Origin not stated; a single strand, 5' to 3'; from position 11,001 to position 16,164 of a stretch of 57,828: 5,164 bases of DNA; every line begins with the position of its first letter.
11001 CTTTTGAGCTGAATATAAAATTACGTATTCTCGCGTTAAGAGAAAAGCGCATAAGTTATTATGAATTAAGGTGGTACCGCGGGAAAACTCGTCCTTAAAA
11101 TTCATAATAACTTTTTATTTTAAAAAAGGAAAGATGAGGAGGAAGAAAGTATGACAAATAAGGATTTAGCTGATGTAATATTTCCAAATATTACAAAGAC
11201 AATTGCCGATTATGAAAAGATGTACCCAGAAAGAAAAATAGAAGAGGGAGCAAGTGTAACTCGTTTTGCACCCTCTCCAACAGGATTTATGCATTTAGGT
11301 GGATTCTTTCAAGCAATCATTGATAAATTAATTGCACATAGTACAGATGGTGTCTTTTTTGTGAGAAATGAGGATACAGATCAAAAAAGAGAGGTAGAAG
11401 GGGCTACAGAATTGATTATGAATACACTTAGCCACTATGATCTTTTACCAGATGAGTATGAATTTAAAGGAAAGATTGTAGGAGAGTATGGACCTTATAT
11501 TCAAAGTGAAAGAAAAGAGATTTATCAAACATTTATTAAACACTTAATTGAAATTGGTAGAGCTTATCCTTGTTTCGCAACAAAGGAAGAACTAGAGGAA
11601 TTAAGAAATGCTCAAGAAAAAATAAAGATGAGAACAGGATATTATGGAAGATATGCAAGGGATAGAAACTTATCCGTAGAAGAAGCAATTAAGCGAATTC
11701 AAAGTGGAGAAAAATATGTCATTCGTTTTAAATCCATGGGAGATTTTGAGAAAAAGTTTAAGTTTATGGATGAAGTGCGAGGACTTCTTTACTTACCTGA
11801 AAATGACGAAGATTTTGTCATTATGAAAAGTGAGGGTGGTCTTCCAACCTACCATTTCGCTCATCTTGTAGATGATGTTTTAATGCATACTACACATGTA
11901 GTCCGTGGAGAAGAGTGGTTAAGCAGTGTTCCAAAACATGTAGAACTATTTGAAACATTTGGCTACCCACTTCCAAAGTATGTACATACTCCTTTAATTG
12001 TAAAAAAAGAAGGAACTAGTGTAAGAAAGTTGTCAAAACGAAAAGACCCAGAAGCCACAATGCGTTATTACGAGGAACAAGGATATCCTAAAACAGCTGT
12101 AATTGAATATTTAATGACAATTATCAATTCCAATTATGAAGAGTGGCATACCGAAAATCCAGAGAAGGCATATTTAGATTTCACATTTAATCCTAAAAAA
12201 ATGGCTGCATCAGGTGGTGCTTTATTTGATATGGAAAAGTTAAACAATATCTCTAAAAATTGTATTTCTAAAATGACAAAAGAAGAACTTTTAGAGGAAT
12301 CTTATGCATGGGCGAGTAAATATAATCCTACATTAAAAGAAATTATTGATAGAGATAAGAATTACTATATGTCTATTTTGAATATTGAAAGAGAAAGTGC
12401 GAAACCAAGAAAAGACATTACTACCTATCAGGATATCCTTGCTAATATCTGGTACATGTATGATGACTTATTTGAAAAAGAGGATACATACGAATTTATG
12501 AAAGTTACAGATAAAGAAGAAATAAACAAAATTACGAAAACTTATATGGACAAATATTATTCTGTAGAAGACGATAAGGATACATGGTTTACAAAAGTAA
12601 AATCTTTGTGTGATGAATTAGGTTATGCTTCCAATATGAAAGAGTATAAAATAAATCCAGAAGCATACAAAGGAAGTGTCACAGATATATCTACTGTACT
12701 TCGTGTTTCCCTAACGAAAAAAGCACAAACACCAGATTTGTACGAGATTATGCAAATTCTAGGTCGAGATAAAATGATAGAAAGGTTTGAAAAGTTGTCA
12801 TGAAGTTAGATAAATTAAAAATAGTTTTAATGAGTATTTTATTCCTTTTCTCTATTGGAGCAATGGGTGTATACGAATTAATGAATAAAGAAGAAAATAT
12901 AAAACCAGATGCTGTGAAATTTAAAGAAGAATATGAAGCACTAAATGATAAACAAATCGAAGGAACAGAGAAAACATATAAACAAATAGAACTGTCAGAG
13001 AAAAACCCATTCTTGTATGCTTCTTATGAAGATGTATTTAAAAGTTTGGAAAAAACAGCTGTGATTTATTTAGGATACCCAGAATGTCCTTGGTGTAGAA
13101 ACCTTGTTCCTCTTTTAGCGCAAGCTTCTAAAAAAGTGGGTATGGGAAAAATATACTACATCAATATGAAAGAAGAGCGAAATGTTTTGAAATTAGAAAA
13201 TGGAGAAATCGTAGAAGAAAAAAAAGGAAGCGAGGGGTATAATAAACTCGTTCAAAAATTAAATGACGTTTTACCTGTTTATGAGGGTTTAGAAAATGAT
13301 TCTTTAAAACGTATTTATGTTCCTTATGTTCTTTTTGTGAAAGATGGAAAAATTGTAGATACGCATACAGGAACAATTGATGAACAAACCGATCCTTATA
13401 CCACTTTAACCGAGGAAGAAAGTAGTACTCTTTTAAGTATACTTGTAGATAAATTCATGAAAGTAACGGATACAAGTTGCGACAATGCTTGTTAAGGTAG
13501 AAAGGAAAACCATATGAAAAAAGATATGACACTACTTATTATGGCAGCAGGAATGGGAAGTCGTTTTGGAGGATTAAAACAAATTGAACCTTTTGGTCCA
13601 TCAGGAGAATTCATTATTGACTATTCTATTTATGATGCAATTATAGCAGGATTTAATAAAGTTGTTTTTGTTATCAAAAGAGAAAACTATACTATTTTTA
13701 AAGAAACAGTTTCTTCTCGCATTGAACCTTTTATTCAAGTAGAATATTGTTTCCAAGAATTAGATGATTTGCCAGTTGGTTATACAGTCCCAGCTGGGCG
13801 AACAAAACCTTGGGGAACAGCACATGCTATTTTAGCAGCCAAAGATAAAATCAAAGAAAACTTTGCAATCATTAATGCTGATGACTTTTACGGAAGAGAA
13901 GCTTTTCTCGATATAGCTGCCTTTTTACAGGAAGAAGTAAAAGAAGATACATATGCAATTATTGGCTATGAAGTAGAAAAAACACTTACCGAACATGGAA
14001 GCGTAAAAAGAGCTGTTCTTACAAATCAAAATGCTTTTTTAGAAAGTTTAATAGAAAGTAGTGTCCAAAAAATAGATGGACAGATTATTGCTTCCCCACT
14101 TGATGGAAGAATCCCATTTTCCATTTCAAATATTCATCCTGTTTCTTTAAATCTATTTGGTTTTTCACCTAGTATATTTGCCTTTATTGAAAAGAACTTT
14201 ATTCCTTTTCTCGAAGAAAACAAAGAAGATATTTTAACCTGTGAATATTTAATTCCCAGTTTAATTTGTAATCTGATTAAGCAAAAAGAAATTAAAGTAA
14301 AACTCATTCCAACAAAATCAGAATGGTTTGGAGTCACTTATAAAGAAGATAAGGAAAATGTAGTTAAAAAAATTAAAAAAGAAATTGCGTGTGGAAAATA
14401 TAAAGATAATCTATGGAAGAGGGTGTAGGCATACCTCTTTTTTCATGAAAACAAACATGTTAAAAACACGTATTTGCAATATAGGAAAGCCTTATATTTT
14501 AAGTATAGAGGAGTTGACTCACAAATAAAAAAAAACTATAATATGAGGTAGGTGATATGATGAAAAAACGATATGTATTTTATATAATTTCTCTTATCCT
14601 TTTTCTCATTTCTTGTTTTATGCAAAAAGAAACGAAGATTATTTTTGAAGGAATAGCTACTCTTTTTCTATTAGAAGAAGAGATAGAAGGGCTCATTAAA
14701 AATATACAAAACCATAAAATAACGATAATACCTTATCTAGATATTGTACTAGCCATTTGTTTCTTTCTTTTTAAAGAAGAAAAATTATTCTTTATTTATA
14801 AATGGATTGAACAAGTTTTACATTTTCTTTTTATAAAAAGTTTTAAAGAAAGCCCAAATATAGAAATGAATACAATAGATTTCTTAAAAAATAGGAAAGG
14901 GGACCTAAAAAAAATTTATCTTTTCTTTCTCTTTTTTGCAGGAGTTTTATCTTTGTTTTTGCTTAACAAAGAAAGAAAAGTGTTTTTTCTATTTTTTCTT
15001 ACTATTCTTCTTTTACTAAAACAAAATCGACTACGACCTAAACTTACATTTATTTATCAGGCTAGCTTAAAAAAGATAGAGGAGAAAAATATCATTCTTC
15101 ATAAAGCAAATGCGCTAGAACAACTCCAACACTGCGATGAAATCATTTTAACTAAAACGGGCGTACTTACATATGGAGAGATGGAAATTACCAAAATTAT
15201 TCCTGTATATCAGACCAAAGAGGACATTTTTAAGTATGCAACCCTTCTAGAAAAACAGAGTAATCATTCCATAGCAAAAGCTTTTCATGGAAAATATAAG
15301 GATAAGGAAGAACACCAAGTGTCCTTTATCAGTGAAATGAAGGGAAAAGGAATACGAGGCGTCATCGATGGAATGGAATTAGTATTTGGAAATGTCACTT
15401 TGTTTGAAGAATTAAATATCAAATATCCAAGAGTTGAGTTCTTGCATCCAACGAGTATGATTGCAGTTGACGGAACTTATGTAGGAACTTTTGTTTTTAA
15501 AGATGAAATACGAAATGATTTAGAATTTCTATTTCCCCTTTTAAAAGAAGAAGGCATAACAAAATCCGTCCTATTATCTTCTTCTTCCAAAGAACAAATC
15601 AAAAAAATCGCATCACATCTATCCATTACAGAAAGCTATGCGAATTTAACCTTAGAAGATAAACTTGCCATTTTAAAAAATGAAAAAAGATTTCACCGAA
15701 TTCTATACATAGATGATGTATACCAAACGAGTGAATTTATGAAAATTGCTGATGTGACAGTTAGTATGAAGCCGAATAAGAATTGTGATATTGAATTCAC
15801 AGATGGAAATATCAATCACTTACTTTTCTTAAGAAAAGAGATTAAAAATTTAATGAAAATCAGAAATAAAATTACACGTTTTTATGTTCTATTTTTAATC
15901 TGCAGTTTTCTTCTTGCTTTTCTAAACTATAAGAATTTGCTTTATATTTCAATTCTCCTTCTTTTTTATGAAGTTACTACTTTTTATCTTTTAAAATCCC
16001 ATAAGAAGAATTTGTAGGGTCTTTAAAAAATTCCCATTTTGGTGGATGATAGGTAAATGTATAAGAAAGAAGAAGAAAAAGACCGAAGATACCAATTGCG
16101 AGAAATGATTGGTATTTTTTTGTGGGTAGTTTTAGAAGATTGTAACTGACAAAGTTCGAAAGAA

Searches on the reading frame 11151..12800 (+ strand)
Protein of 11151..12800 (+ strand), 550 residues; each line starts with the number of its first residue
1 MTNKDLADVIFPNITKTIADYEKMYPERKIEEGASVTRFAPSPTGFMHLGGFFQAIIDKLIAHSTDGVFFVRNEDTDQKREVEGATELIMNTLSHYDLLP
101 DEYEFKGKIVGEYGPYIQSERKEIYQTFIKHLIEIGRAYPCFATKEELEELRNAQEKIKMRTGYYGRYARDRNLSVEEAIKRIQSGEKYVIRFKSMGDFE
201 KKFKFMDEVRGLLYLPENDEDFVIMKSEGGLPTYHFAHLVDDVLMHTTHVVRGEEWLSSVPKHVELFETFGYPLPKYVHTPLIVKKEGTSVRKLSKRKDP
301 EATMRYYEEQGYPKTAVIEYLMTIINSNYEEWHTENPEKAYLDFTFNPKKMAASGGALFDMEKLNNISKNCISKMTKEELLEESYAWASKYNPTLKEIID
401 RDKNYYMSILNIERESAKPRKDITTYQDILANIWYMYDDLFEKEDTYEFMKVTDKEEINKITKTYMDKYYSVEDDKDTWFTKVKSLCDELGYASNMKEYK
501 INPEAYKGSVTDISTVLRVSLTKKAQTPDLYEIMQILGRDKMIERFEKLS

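Call 36: search_protein_families(library=pfam, proteins=[window:11151-12800:+], max_evalue=0.00001)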
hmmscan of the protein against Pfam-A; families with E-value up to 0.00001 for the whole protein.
window:11151-12800:+ (550 aa): 2 families
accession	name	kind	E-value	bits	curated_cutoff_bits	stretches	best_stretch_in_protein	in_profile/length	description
PF00749.27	tRNA-synt_1c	-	3.9e-68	230.1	23.4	1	36-325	3-276/314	tRNA synthetases class I (E and Q), catalytic domain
PF19269.4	Anticodon_2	-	2.6e-09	38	23.6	1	512-548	103-139/141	Anticodon binding domain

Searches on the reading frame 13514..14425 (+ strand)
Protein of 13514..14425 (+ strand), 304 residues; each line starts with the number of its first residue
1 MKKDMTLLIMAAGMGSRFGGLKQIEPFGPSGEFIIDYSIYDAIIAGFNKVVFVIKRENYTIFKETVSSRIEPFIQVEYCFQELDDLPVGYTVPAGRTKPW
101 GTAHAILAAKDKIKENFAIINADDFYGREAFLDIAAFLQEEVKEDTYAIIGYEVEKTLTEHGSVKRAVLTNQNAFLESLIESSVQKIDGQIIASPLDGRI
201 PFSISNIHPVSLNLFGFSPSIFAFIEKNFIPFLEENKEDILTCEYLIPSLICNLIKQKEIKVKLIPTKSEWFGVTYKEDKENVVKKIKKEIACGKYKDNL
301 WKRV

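Call 36: search_protein_families(library=pfam, proteins=[window:13514-14425:+], max_evalue=0.00001)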
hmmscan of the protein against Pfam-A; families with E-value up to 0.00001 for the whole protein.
window:13514-14425:+ (304 aa): 1 family
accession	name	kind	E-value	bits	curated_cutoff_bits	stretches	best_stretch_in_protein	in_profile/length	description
PF00483.29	NTP_transferase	-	1.2e-10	41.8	21.2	1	8-167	3-152/245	Nucleotidyl transferase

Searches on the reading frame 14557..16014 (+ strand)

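Call 36: search_protein_families(library=pfam, proteins=[window:14557-16014:+], max_evalue=0.00001)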
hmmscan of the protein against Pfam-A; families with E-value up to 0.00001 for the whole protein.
window:14557-16014:+ (486 aa): 1 family
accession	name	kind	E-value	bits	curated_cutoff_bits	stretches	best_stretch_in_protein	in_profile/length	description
PF00702.32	Hydrolase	-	8.7e-09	36.5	26.4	1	200-387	8-179/191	haloacid dehalogenase-like hydrolase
